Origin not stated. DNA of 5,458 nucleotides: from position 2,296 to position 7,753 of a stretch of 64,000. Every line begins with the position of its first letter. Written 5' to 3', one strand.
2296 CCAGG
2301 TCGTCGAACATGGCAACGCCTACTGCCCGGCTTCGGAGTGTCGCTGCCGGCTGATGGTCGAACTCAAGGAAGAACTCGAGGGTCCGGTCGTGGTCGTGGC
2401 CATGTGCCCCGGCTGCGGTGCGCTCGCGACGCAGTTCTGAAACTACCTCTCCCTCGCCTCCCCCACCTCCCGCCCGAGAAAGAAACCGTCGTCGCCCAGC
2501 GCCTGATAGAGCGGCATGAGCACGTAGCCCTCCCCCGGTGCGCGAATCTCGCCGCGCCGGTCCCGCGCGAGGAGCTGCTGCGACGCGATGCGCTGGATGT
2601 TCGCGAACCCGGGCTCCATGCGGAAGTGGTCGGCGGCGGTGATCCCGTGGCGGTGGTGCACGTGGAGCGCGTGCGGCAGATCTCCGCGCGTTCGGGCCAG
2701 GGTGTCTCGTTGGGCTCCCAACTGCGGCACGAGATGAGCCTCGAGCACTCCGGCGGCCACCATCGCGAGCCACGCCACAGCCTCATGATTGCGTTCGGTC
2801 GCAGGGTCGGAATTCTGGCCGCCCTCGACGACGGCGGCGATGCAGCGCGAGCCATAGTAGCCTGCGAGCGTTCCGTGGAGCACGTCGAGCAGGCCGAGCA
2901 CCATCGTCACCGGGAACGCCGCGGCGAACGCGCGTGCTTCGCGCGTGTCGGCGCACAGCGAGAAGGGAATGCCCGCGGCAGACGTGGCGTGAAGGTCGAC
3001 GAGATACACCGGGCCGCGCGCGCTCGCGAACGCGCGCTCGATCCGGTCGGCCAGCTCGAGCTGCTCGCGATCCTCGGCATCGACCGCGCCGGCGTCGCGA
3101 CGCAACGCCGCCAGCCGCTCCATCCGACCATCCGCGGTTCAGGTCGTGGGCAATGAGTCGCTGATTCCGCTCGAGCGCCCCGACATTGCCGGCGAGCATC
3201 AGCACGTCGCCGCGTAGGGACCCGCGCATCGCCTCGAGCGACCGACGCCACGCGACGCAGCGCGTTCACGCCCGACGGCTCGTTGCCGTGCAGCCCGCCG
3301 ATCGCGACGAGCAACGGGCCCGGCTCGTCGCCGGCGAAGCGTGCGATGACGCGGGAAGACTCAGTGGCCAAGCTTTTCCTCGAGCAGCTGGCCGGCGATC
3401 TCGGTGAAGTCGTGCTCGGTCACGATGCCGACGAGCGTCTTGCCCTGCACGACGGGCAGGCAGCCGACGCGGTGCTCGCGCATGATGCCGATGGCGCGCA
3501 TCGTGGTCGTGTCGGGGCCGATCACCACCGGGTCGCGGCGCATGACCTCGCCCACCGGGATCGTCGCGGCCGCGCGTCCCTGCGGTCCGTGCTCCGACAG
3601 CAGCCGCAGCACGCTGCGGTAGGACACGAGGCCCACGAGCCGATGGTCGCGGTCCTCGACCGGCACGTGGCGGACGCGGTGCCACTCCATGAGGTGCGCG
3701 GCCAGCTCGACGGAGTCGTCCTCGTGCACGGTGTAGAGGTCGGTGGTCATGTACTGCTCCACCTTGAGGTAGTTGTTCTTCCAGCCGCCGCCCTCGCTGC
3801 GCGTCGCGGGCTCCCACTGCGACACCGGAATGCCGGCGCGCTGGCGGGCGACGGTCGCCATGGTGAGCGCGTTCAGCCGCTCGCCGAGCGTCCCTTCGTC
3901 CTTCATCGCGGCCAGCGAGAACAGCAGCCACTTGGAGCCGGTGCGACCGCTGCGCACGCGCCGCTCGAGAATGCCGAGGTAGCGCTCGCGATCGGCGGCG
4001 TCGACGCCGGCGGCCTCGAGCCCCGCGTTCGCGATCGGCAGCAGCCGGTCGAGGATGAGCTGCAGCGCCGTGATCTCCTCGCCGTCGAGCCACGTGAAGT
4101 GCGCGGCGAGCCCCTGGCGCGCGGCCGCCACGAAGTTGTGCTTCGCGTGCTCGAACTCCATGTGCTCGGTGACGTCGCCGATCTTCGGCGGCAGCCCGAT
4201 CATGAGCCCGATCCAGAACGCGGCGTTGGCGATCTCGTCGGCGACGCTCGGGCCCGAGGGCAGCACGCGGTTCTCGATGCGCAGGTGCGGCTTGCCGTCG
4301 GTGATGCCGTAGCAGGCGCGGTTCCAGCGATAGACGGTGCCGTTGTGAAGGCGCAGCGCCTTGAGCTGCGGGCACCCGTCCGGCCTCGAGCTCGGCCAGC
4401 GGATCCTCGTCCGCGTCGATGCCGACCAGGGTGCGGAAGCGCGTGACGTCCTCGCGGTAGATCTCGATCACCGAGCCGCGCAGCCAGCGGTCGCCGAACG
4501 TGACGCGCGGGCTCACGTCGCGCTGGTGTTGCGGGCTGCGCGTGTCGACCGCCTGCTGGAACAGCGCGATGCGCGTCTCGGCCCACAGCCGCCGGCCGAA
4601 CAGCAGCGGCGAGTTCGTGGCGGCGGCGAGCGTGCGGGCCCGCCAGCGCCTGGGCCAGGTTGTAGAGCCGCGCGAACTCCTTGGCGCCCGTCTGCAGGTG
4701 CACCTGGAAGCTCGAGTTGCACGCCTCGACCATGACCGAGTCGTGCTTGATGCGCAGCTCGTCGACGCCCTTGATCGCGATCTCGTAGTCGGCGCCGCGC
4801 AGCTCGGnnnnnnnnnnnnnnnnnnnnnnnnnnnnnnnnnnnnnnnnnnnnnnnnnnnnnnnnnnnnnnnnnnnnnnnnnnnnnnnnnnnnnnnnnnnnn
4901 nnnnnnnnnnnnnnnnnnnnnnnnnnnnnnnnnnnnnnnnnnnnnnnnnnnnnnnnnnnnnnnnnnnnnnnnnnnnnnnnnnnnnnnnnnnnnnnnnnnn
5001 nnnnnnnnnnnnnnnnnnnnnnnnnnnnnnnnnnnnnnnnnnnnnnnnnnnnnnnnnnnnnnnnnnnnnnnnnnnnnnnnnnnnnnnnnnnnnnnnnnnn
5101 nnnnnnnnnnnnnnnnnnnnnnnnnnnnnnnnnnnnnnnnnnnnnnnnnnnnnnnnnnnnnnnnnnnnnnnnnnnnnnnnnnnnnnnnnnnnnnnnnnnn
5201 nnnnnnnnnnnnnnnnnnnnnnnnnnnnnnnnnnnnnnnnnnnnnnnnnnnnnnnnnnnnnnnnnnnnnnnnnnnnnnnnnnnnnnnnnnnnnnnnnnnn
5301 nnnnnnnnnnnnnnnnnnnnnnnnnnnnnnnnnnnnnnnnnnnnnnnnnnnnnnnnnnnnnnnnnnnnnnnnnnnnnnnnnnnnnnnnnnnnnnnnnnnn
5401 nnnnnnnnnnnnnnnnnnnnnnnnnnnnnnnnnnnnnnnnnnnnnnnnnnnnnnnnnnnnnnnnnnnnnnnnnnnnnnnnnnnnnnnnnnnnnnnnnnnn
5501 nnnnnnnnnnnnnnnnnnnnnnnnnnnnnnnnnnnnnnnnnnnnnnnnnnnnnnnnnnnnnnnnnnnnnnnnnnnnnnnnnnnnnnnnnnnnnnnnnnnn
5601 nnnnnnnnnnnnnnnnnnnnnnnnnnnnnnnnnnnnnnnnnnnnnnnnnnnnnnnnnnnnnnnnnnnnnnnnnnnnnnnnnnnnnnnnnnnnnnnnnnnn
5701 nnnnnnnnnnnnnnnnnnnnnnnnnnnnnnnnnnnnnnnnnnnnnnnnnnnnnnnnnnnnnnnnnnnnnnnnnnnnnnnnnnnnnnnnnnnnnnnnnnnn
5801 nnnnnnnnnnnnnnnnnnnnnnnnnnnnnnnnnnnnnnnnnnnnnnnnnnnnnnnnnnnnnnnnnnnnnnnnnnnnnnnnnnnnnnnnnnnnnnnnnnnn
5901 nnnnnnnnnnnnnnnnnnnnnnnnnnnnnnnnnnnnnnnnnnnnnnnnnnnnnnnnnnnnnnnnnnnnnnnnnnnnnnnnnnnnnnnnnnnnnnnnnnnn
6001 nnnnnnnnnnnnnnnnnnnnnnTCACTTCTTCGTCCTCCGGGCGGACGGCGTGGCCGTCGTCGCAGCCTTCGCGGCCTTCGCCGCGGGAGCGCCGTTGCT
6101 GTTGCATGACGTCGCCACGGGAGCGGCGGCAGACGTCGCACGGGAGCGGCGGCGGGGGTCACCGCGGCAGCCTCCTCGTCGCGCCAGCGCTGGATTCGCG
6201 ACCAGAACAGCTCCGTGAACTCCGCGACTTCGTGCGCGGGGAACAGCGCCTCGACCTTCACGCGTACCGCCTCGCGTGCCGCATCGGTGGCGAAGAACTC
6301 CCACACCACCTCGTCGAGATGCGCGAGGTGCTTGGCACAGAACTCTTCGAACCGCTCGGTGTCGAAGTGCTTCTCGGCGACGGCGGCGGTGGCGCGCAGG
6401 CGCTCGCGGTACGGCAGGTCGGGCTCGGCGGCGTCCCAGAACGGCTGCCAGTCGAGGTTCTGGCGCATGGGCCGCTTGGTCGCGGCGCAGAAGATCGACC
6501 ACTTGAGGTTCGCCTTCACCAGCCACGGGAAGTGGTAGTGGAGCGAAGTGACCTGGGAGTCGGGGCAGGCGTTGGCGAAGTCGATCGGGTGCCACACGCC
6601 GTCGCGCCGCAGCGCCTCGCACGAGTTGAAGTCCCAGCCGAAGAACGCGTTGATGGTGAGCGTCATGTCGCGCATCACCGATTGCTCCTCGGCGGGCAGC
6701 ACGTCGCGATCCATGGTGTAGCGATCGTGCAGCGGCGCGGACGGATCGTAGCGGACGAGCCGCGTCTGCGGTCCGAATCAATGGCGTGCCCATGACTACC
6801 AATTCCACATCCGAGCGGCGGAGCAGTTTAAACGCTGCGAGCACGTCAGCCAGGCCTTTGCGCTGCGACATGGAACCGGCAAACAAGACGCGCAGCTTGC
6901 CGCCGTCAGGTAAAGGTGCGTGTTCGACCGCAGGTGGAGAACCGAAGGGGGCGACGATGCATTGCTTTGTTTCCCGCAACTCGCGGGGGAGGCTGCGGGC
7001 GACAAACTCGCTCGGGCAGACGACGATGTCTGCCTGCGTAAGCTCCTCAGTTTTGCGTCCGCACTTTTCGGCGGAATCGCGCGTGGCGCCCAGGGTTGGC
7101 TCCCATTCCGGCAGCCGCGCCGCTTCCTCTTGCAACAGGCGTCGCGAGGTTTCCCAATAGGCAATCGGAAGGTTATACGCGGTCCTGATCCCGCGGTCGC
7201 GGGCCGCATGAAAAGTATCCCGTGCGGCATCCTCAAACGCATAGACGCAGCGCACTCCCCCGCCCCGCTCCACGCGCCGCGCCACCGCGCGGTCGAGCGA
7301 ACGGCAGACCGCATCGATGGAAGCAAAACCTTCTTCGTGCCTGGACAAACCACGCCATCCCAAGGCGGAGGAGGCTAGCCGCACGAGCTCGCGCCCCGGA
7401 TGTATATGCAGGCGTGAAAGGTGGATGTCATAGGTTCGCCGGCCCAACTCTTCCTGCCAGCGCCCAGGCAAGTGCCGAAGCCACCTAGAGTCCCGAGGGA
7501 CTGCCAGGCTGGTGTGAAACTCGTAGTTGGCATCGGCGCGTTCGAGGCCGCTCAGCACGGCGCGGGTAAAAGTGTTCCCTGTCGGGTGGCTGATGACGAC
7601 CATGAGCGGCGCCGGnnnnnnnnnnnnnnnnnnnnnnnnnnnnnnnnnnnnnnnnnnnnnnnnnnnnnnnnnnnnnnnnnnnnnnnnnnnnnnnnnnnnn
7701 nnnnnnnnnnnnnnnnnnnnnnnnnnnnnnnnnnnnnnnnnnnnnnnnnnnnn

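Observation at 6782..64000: Giant PEP-CTERM protein directly upstream of a 22-gene methylated-glycan operon: candidate dedicated surface glyco-adhesin system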

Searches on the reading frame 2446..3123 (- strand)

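Call 12: search_protein_families(library=pfam, proteins=[window:2446-3123:-], max_evalue=1)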
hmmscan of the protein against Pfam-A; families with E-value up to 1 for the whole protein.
window:2446-3123:- (226 aa): 1 family
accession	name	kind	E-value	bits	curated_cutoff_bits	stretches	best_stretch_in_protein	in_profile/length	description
PF03609.19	EII-Sor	-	0.15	11.9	26.3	1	40-101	66-127/233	PTS system sorbose-specific iic component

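Call 73: search_protein_families(library=pfam, proteins=[window:2446-3123:-], max_evalue=0.1)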
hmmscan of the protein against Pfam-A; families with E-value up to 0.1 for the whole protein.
window:2446-3123:- (226 aa): 0 families

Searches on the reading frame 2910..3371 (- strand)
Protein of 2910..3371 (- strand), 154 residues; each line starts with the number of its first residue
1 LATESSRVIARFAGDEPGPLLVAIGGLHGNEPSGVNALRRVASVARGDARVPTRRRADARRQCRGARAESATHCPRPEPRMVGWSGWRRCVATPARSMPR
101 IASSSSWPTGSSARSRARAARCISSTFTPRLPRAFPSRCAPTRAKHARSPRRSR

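Call 73: search_protein_families(library=pfam, proteins=[window:2910-3371:-], max_evalue=0.1)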
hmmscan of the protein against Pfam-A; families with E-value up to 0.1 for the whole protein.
window:2910-3371:- (154 aa): 1 family
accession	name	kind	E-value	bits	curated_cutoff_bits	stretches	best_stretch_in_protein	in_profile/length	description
PF24827.1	AstE_AspA_cat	-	0.072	13.1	25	0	18-43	2-27/192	Succinylglutamate desuccinylase/Aspartoacylase catalytic domain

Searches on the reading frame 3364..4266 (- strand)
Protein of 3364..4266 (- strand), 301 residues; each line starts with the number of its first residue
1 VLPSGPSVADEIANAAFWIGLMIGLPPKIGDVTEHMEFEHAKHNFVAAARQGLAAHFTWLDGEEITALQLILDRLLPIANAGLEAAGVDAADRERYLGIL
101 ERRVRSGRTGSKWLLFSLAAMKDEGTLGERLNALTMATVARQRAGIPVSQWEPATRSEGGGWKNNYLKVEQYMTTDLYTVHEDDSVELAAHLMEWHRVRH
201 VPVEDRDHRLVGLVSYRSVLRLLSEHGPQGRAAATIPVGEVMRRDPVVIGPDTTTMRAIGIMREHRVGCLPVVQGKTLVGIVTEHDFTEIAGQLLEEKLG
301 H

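Call 12: search_protein_families(library=pfam, proteins=[window:3364-4266:-], max_evalue=1)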
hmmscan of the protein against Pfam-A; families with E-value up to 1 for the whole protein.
window:3364-4266:- (301 aa): 2 families
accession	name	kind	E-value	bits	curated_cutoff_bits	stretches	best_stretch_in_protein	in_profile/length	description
PF00571.33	CBS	-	2.1e-29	102.1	24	2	238-289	1-53/57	CBS domain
PF13185.12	GAF_2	-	0.043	14.5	28.6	1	206-297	30-126/136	GAF domain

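Call 73: search_protein_families(library=pfam, proteins=[window:3364-4266:-], max_evalue=0.1)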
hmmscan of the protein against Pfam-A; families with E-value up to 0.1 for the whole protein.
window:3364-4266:- (301 aa): 2 families
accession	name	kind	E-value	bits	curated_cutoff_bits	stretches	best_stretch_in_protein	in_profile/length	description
PF00571.33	CBS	-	2.1e-29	102.1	24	2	238-289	1-53/57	CBS domain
PF13185.12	GAF_2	-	0.043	14.5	28.6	0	206-297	30-126/136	GAF domain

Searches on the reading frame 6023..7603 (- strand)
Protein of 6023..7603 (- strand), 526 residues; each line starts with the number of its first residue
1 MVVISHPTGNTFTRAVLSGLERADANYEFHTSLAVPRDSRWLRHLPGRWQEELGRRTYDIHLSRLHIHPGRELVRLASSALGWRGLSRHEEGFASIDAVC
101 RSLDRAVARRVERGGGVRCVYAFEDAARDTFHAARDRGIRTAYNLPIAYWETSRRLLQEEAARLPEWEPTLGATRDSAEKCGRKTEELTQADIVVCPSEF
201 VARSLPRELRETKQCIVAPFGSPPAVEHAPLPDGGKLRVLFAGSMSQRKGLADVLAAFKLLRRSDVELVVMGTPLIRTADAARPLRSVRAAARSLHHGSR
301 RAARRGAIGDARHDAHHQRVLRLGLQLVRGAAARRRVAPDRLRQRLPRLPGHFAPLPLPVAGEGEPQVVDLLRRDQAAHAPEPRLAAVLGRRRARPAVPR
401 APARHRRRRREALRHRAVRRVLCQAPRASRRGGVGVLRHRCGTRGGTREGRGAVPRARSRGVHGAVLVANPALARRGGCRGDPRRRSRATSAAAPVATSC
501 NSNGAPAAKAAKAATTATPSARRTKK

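Call 53: find_encoding_contigs(protein=window:6023-7603:-, flank=10000, max_places=5)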
Protein window:6023-7603:- (526 aa): no gene with exactly this product is on record in the collection.

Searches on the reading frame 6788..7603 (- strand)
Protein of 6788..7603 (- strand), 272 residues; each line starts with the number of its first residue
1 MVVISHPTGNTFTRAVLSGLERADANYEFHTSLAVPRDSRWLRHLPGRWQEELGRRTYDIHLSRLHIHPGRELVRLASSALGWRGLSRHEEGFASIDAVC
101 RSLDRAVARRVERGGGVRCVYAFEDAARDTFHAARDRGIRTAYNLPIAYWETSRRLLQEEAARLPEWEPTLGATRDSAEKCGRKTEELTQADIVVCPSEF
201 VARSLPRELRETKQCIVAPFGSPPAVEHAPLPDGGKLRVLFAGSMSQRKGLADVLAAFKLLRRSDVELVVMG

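Call 12: search_protein_families(library=pfam, proteins=[window:6788-7603:-], max_evalue=1)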
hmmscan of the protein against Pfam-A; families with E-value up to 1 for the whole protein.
window:6788-7603:- (272 aa): 2 families
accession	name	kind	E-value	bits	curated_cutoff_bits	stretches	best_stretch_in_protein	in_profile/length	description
PF00534.26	Glycos_transf_1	-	0.00029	20.9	26.4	1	233-272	12-54/172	Glycosyl transferases group 1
PF13692.12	Glyco_trans_1_4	-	0.00049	20.8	27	1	238-272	3-40/142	Glycosyl transferases group 1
